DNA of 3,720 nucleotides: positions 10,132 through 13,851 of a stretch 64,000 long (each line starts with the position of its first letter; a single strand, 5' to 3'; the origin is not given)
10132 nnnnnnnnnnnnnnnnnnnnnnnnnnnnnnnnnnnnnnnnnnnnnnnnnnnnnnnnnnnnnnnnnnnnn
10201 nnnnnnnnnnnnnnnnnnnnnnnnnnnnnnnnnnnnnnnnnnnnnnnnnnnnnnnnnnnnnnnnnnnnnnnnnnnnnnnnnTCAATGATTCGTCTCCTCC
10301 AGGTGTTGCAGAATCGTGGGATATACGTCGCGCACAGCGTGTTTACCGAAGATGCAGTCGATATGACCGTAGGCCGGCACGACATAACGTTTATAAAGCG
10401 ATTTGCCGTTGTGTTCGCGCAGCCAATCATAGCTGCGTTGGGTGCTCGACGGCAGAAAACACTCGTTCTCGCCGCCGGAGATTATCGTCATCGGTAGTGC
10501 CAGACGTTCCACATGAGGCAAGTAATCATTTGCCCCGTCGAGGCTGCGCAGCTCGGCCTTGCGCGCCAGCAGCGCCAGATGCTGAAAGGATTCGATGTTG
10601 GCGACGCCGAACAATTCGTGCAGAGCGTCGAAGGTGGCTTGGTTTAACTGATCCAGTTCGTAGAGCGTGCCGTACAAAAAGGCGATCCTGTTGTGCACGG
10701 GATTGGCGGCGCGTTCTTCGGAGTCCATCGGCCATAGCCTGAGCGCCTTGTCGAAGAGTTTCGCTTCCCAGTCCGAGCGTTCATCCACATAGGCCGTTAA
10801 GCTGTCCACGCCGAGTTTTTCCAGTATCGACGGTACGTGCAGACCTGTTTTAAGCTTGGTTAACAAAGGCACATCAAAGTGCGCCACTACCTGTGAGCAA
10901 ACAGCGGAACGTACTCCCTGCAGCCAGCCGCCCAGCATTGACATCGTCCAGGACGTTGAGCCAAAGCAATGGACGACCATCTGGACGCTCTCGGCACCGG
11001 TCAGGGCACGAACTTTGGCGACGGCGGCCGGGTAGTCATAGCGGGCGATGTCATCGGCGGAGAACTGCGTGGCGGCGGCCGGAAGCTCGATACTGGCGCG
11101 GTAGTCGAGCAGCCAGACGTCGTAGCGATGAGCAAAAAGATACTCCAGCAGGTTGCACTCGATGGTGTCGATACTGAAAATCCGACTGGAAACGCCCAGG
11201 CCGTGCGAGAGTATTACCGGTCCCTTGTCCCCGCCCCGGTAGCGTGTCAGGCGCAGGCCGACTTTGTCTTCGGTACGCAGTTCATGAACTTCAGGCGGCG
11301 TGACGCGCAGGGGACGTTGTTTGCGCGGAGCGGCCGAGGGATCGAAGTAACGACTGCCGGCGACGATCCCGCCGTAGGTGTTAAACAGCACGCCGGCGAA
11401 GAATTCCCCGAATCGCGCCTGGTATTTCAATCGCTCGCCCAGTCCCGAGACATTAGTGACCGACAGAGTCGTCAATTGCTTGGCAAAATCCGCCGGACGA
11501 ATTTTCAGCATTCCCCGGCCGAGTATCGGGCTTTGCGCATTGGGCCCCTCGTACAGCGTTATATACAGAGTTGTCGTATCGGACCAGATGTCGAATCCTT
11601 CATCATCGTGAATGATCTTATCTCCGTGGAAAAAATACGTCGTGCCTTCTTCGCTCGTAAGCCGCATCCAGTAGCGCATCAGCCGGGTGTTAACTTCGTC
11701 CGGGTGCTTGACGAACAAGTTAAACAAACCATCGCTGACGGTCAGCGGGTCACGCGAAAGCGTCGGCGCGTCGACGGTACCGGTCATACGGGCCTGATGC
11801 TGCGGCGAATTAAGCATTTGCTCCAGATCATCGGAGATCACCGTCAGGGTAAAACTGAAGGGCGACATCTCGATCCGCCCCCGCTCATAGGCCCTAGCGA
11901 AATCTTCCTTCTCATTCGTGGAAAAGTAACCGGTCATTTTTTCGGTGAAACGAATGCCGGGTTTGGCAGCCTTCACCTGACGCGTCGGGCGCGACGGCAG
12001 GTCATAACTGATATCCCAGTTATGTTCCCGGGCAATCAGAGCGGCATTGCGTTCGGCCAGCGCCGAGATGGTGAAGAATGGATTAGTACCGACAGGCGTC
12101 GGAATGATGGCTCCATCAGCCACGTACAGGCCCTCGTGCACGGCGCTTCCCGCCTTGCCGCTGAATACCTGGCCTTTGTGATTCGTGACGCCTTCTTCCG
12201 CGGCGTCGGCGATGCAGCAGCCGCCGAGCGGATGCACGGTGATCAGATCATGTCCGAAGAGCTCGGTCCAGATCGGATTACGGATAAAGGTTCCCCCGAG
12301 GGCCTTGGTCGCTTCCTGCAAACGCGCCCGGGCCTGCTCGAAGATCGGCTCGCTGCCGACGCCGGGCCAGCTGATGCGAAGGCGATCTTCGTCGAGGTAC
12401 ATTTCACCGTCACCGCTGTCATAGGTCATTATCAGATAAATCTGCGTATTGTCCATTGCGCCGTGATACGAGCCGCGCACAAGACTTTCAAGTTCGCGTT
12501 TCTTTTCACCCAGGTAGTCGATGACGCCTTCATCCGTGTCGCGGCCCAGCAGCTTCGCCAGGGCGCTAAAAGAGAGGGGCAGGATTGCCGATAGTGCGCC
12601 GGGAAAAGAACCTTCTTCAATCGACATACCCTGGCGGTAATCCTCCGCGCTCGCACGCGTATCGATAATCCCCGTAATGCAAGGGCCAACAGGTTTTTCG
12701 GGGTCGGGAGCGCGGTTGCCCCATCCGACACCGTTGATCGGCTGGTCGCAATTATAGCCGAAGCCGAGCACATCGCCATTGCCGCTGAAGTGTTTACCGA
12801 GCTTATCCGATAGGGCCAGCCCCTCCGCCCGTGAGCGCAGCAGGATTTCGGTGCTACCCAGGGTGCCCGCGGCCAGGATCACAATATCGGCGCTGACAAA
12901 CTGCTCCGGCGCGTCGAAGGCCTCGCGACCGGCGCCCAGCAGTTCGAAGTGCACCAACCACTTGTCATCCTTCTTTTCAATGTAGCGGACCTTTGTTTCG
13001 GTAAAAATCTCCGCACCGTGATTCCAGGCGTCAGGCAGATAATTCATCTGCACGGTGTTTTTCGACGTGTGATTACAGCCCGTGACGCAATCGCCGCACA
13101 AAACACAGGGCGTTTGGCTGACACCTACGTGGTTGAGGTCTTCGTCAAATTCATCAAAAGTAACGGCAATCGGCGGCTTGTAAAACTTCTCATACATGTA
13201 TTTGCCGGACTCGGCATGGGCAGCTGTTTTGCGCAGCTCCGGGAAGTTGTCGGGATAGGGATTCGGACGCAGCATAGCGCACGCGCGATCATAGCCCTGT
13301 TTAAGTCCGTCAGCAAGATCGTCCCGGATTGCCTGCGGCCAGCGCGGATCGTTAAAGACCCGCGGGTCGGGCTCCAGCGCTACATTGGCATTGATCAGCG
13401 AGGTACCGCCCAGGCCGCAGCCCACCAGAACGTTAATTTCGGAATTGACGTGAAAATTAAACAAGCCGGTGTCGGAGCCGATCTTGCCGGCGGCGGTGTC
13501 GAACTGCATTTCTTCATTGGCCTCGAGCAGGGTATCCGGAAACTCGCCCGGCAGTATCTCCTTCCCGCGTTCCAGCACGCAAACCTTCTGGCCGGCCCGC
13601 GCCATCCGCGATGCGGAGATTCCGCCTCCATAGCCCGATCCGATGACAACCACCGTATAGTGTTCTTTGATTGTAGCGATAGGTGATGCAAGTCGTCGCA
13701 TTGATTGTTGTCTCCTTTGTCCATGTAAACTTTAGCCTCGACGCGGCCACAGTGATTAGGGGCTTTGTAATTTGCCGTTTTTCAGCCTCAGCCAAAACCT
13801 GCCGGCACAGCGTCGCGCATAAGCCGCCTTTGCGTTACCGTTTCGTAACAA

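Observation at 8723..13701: Translationally coupled pair: GMC oxidoreductase-alpha/beta-hydrolase fusion (1,139 aa) plus stand-alone GMC paralogue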

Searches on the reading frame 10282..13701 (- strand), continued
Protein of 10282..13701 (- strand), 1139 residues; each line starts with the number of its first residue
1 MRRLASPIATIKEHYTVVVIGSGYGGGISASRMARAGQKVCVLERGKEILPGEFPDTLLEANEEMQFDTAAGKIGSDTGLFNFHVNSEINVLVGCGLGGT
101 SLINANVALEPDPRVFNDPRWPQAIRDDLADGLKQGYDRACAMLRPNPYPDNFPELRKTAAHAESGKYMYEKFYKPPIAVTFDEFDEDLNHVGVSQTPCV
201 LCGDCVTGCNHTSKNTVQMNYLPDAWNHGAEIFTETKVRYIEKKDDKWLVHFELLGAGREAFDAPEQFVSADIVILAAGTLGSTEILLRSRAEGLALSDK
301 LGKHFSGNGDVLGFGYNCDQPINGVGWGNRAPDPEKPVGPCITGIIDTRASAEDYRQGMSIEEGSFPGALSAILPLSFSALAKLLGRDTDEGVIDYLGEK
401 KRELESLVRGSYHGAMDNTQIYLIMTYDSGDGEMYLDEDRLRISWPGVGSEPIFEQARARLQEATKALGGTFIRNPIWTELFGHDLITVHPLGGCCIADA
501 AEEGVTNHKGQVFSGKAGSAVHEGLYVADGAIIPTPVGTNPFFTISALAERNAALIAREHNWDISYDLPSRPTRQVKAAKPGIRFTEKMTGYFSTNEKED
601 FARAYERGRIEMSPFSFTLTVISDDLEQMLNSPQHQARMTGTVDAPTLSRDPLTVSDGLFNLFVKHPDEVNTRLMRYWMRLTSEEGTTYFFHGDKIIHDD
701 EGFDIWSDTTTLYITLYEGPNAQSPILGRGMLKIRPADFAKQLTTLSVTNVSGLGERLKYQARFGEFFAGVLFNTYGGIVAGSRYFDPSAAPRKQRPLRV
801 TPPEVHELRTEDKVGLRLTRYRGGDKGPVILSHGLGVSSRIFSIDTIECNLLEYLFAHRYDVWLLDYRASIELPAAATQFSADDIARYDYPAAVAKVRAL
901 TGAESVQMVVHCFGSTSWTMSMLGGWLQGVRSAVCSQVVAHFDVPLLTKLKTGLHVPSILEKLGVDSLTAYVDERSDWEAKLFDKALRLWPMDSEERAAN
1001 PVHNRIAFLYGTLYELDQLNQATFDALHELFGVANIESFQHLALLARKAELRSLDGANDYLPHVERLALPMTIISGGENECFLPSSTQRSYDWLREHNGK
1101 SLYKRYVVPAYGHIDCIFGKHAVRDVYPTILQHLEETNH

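Call 101: search_protein_families(library=ncbifam, proteins=[L018:16861-18159:-, L018:4968-6914:+, L022:6603-7823:+, L072:7375-8142:+, L018:13573-15444:+, L018:15454-16752:+, L001:13453-15198:+, L016:8163-9725:+, L085:7359-9005:+, L019:13359-14882:+], max_evalue=0.00001)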
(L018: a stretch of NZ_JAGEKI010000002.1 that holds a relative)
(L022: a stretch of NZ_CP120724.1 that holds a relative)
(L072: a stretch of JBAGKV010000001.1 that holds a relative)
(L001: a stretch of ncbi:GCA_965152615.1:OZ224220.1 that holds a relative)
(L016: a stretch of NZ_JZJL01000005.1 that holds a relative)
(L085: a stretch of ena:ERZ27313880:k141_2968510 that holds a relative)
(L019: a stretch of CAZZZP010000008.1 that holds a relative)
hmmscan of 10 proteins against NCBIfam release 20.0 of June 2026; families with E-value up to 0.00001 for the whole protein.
L018:16861-18159:- (432 aa): 6 families
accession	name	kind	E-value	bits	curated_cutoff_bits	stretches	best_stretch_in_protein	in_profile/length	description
NF058607.1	GlBtMonoOxGbcA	equivalog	3.4e-242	803.3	670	1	6-419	5-418/420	glycine betaine monooxygenase oxygenase subunit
TIGR03228.1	anthran_1_2_A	equivalog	9.6e-33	113.5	671.9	1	31-242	13-232/438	anthranilate 1,2-dioxygenase large subunit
NF041684.1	ant_diox_AndAc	equivalog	3.2e-30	105.1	750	1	26-220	15-219/418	anthranilate 1,2-dioxygenase large subunit AndAc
NF042946.1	3PPDioc_HcaE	equivalog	1.1e-28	100.5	830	1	38-233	20-224/450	3-phenylpropionate/cinnamic acid dioxygenase subunit alpha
TIGR03229.1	benzo_1_2_benA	equivalog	3.4e-27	95.4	780.95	1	29-229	11-221/433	benzoate 1,2-dioxygenase large subunit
NF052579.1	BetMthstMoxSdmAMthl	equivalog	6.7e-08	31.9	600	1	69-163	29-123/351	4beta-methylsterol monooxygenase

L018:4968-6914:+ (648 aa): 14 families
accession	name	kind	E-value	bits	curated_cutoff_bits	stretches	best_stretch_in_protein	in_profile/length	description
NF004898.0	PRK06259.1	equivalog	4.1e-31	108.2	385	1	314-611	183-467/488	fumarate reductase (CoM/CoB) subunit TfrB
NF045670.1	quin_L_LdhH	equivalog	1.4e-26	93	800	1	394-614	465-692/706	L-lactate dehydrogenase (quinone) large subunit LdhH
NF045724.1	ferredox_TmcB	equivalog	3e-21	75.5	735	1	385-612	177-409/430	electron transfer complex ferredoxin TmcB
NF045796.1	DsrK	equivalog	9.5e-20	70.6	400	1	241-630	48-437/453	sulfate reduction electron transfer complex DsrMKJOP subunit DsrK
TIGR03290.1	CoB_CoM_SS_C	equivalog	9.3e-12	45.1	160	1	308-355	37-83/144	CoB--CoM heterodisulfide reductase subunit C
NF045711.1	sulf_resp_HmcF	equivalog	1.9e-11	43.4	750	1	495-606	309-424/457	sulfate respiration complex iron-sulfur protein HmcF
NF008369.0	PRK11168.1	equivalog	3.8e-10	39.2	278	0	396-608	167-381/401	anaerobic glycerol-3-phosphate dehydrogenase subunit C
NF045663.1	diclust_near_Sec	equivalog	5.4e-10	38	530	0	514-589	529-604/759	pyridine nucleotide-disulfide oxidoreductase/dicluster-binding protein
NF008434.0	PRK11274.1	equivalog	7.4e-10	38.3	333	0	514-610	298-391/409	glycolate oxidase subunit GlcF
NF009226.0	PRK12576.1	equivalog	3.3e-09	36.5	344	0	313-352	204-243/317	succinate dehydrogenase/fumarate reductase iron-sulfur subunit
TIGR00384.1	dhsB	subfamily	4.5e-08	32.8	88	0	310-342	189-221/222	succinate dehydrogenase and fumarate reductase iron-sulfur protein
NF041779.1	hetero_SS_HdrC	equivalog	1e-07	31.6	350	0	238-270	26-57/198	ferredoxin:CoB-CoM heterodisulfide reductase subunit HdrC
NF004616.0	PRK05950.1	subfamily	3e-07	29.8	228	0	309-347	196-234/238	succinate dehydrogenase iron-sulfur subunit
NF041890.1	hdrC_Methbact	equivalog_domain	3.8e-06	26.6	270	0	238-273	24-58/192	ferredoxin:CoB-CoM heterodisulfide reductase subunit HdrC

L022:6603-7823:+ (406 aa): 5 families
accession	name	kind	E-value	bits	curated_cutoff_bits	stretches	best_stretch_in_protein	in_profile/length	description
NF051845.1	EtFlavAlphaProt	equivalog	1.4e-214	712.6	600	1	1-400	1-405/406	electron transfer flavoprotein subunit alpha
NF038209.1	mft_etfA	equivalog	1.3e-33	116.6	240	1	117-392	21-300/303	mycofactocin-associated electron transfer flavoprotein alpha subunit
NF042970.1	AcrlCoAredClosAcrA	equivalog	2e-23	83.1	600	1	279-395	236-358/360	acryloyl-CoA reductase electron transfer subunit beta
NF002889.0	PRK03363.1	equivalog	6e-18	65.2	549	1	174-395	82-312/313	electron transfer flavoprotein subunit alpha/FixB family protein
NF008884.0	PRK11916.1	equivalog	4.1e-17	62.5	528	1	223-393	137-309/312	electron transfer flavoprotein subunit alpha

L072:7375-8142:+ (256 aa): 1 family
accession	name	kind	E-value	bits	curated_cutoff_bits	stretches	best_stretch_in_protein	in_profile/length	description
NF051844.1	ETFlavBetaProt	equivalog_domain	1e-124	415.1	350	1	4-256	2-254/254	electron transfer flavoprotein subunit beta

L018:13573-15444:+ (624 aa): 4 families
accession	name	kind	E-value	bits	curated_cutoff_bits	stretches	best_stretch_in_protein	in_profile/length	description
NF040606.1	CytoC_perox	subfamily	2.7e-59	201.8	150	2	520-624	419-523/524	di-heme-cytochrome C peroxidase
NF050033.2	RoxA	exception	4.1e-16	58.7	1000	1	522-564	507-548/673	rubber dioxygenase RoxA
NF051462.1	RoxC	equivalog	5.3e-14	51.3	900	1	523-563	649-688/812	putative rubber dioxygenase RoxC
NF050034.1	RoxB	equivalog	5.2e-12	45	900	1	524-565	478-518/652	rubber dioxygenase RoxB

L018:15454-16752:+ (433 aa): 0 families

L001:13453-15198:+ (582 aa): 0 families

L016:8163-9725:+ (521 aa): 1 family
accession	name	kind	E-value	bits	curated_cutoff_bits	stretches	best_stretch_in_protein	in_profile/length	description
NF058638.1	AlkPhosPhoDBac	equivalog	3.7e-27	94.8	1000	1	162-429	181-437/574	alkaline phosphatase PhoD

L085:7359-9005:+ (549 aa): 3 families
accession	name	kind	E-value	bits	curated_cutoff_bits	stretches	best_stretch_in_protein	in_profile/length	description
TIGR00387.1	glcD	equivalog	6.6e-20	71.3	567.9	1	45-235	1-184/413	glycolate oxidase subunit GlcD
NF049975.1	2HglutDHaseYdiJ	equivalog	1.1e-14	53.2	1350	1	26-191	36-202/1018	D-2-hydroxyglutarate dehydrogenase YdiJ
NF008408.0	PRK11230.1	equivalog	1.4e-10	40.3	897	1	8-248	21-254/499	glycolate oxidase subunit GlcD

L019:13359-14882:+ (508 aa): 9 families
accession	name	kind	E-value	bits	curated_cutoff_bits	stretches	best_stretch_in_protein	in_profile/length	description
TIGR04559.1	SoxH_rel_PQQ_2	hypoth_equivalog_domain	2.2e-19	69.9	280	1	271-453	54-244/283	quinoprotein relay system zinc metallohydrolase 2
TIGR04558.1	SoxH_rel_PQQ_1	hypoth_equivalog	1.3e-14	54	300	1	272-453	59-244/285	quinoprotein relay system zinc metallohydrolase 1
NF033088.2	bla_subclass_B1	equivalog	1.6e-13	50.8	200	1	249-434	32-211/217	subclass B1 metallo-beta-lactamase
NF012229.1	bla_class_B_core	domain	8.9e-11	42.1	100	1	248-372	15-139/139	metallo-beta-lactamase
NF047974.1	blaCOR_B1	exception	1.1e-06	28.1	450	1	245-436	59-239/245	COR family subclass B1 metallo-beta-lactamase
TIGR03413.1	GSH_gloB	equivalog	2.5e-06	27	200.8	0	260-384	23-129/248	hydroxyacylglutathione hydrolase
NF012100.0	blaVIM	exception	2.8e-06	26.9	500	1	248-448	69-265/266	VIM family subclass B1 metallo-beta-lactamase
NF047975.1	blaPYX_B1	exception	7e-06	25.6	473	0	248-434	63-239/245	PYX family subclass B1 metallo-beta-lactamase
NF038103.1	blaGMB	exception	9.7e-06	24.9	580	0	361-436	184-256/270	GMB family subclass B1 metallo-beta-lactamase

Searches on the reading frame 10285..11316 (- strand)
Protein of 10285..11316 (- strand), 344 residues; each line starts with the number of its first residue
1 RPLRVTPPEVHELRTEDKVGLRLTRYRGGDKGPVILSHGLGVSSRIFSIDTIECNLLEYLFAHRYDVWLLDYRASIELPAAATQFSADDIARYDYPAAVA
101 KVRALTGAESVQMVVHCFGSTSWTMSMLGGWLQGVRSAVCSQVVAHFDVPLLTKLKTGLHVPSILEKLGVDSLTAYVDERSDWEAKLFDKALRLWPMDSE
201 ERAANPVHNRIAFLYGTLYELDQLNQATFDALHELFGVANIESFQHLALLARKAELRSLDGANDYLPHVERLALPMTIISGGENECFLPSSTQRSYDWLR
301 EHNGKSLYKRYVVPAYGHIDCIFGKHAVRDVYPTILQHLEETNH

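Call 62: search_protein_families(library=pfam, proteins=[window:10285-11316:-], max_evalue=0.01)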
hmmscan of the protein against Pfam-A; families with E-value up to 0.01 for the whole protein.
window:10285-11316:- (344 aa): 2 families
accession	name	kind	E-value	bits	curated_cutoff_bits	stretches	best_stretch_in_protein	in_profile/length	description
PF00561.26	Abhydrolase_1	-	3.6e-09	37.1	25.8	1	33-121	2-81/245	alpha/beta hydrolase fold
PF12697.13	Abhydrolase_6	-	0.00044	21.4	26.3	1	34-322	1-206/217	Alpha/beta hydrolase family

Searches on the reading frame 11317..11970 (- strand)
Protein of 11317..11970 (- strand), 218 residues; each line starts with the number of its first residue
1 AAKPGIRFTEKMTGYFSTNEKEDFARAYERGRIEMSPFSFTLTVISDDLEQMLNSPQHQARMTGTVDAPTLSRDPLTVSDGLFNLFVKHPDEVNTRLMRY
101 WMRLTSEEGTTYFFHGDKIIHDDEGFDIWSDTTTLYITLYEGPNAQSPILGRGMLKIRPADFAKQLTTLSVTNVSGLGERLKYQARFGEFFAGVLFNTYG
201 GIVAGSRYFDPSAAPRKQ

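Call 62: search_protein_families(library=pfam, proteins=[window:11317-11970:-], max_evalue=0.01)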
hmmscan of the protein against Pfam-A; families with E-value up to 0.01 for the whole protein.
window:11317-11970:- (218 aa): 0 families

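Call 68: search_protein_representatives(protein=window:11317-11970:-)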
Query: 218 residues. Proteins with E-value up to 0.001 (for the whole library): 1549; up to 1e-10: 857; up to 1e-30: 153. The best 150 are listed.
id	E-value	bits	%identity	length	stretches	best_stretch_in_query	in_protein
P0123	4.3e-70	252.1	53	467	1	1-217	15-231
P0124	5.5e-64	232.1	50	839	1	3-217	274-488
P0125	4.2e-63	229.2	54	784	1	3-202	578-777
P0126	6.1e-63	228.7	56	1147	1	3-217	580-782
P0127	1.3e-61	224.3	52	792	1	6-217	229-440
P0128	1.8e-61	223.9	51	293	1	2-217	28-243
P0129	6.4e-59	215.6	59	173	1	12-174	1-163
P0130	1.8e-58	214.1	52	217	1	4-200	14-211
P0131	4.7e-58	212.7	54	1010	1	5-217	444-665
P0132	7.3e-58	212.1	57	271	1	52-217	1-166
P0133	2.5e-57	210.4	48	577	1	3-217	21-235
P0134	3.8e-57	209.8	47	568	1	2-218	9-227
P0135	1.6e-56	207.7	49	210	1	4-204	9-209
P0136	2.5e-56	207.1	49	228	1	3-199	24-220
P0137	2.8e-56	206.9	34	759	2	3-205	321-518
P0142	4.2e-54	199.8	47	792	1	4-206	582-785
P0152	1.0e-51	192.0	48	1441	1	5-207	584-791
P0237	1.8e-34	135.7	43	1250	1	5-200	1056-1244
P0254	1.6e-32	129.3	44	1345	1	3-200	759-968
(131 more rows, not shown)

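Call 69: search_protein_families(library=pfam, proteins=[P0133, P0134, P0125, P0142, P0152, P0254, P0237, P0123, P0137, P0124], max_evalue=0.0001)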
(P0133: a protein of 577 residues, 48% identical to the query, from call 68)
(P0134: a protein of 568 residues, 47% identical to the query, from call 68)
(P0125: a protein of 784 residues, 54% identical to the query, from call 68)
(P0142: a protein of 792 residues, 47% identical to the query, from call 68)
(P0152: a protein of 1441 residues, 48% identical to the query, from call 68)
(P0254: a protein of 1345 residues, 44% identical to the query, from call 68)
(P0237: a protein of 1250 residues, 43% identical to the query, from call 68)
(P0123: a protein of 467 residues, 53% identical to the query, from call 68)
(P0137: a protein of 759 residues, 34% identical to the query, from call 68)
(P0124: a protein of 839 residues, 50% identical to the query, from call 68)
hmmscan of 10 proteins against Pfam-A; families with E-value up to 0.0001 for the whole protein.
P0133 (577 aa): 2 families
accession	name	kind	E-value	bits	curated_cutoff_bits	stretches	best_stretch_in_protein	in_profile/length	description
PF00561.26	Abhydrolase_1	-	5e-11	43.2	25.8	1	269-557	2-244/245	alpha/beta hydrolase fold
PF12697.13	Abhydrolase_6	-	1.6e-07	32.6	26.3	1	270-382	1-94/217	Alpha/beta hydrolase family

P0134 (568 aa): 0 families

P0125 (784 aa): 5 families
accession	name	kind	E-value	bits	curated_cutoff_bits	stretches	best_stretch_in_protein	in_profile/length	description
PF00732.25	GMC_oxred_N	-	6.7e-13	49.4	23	1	77-290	14-201/218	GMC oxidoreductase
PF05199.19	GMC_oxred_C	-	2e-12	48.3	24.6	1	483-547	82-139/139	GMC oxidoreductase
PF07992.20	Pyr_redox_2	-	5.8e-06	26.4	26.1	0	16-53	2-39/291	Pyridine nucleotide-disulphide oxidoreductase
PF01266.30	DAO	-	3.1e-05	24.1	27.9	0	17-49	2-34/353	FAD dependent oxidoreductase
PF00890.30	FAD_binding_2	-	3.4e-05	23.7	20.4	1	17-49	2-34/414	FAD binding domain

P0142 (792 aa): 4 families
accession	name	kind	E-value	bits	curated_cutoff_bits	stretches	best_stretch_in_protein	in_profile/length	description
PF00732.25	GMC_oxred_N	-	1.5e-16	61.4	23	1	90-296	15-202/218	GMC oxidoreductase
PF05199.19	GMC_oxred_C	-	3e-12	47.7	24.6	1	484-550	80-139/139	GMC oxidoreductase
PF07992.20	Pyr_redox_2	-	2.4e-07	30.9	26.1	0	16-51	2-37/291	Pyridine nucleotide-disulphide oxidoreductase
PF01266.30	DAO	-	5.7e-06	26.5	27.9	0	17-48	2-33/353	FAD dependent oxidoreductase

P0152 (1441 aa): 7 families
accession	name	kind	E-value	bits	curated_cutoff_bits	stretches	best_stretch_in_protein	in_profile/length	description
PF12697.13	Abhydrolase_6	-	4e-14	54.3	26.3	1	1191-1409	11-214/217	Alpha/beta hydrolase family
PF12146.15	Hydrolase_4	-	2.5e-13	50.3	27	1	1220-1284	54-117/239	Serine aminopeptidase, S33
PF00561.26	Abhydrolase_1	-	1.5e-12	48.2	25.8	1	842-1130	2-242/245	alpha/beta hydrolase fold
PF05199.19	GMC_oxred_C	-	5.6e-12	46.8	24.6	1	488-548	84-138/139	GMC oxidoreductase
PF00732.25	GMC_oxred_N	-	2.9e-10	40.8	23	1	90-292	17-200/218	GMC oxidoreductase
PF01266.30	DAO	-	5.3e-06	26.6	27.9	0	14-46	1-33/353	FAD dependent oxidoreductase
PF13450.12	NAD_binding_8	-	1.5e-05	25.6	21.9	0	17-46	1-30/68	NAD(P)-binding Rossmann-like domain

P0254 (1345 aa): 8 families
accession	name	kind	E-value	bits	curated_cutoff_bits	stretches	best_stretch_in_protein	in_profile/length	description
PF01477.28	PLAT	-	2.5e-14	54.5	23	1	41-146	1-106/117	PLAT/LH2 domain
PF00732.25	GMC_oxred_N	-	2.4e-13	50.8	23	1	229-458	14-200/218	GMC oxidoreductase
PF05199.19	GMC_oxred_C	-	3.9e-11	44.1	24.6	1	653-716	82-139/139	GMC oxidoreductase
PF01266.30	DAO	-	1.5e-07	31.8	27.9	0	187-224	1-38/353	FAD dependent oxidoreductase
PF00561.26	Abhydrolase_1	-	4.8e-07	30.1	25.8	1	1023-1112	2-82/245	alpha/beta hydrolase fold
PF00890.30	FAD_binding_2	-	8.4e-06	25.7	20.4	1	187-220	1-34/414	FAD binding domain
PF07992.20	Pyr_redox_2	-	3.5e-05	23.8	26.1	0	186-224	1-39/291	Pyridine nucleotide-disulphide oxidoreductase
PF12831.13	FAD_oxidored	-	9.3e-05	22.3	27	0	187-217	1-31/416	FAD dependent oxidoreductase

P0237 (1250 aa): 3 families
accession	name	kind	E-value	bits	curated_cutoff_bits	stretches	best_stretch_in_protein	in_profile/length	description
PF05199.19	GMC_oxred_C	-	6.7e-14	53.1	24.6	1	958-1023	81-139/139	GMC oxidoreductase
PF00732.25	GMC_oxred_N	-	1.4e-13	51.6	23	1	576-772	21-201/218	GMC oxidoreductase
PF00149.33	Metallophos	-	6.1e-05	24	21.5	0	5-118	2-82/191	Calcineurin-like phosphoesterase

P0123 (467 aa): 0 families

P0137 (759 aa): 1 family
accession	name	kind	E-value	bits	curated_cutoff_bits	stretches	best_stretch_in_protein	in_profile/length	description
PF01734.28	Patatin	-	9.4e-19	68.8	27.7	1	25-184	1-180/191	Patatin-like phospholipase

P0124 (839 aa): 2 families
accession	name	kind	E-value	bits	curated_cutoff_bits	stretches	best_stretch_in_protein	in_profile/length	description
PF05199.19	GMC_oxred_C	-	1.2e-11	45.8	24.6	1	165-237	73-139/139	GMC oxidoreductase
PF00561.26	Abhydrolase_1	-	3.1e-08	34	25.8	1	522-813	2-244/245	alpha/beta hydrolase fold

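Call 75: search_solved_structures(query=A3, max_evalue=10, show_alignments=2)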
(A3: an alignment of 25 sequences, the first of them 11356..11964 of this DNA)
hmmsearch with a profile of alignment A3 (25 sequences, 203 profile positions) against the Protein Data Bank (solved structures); distinct sequences matched with E-value up to 10: 0.
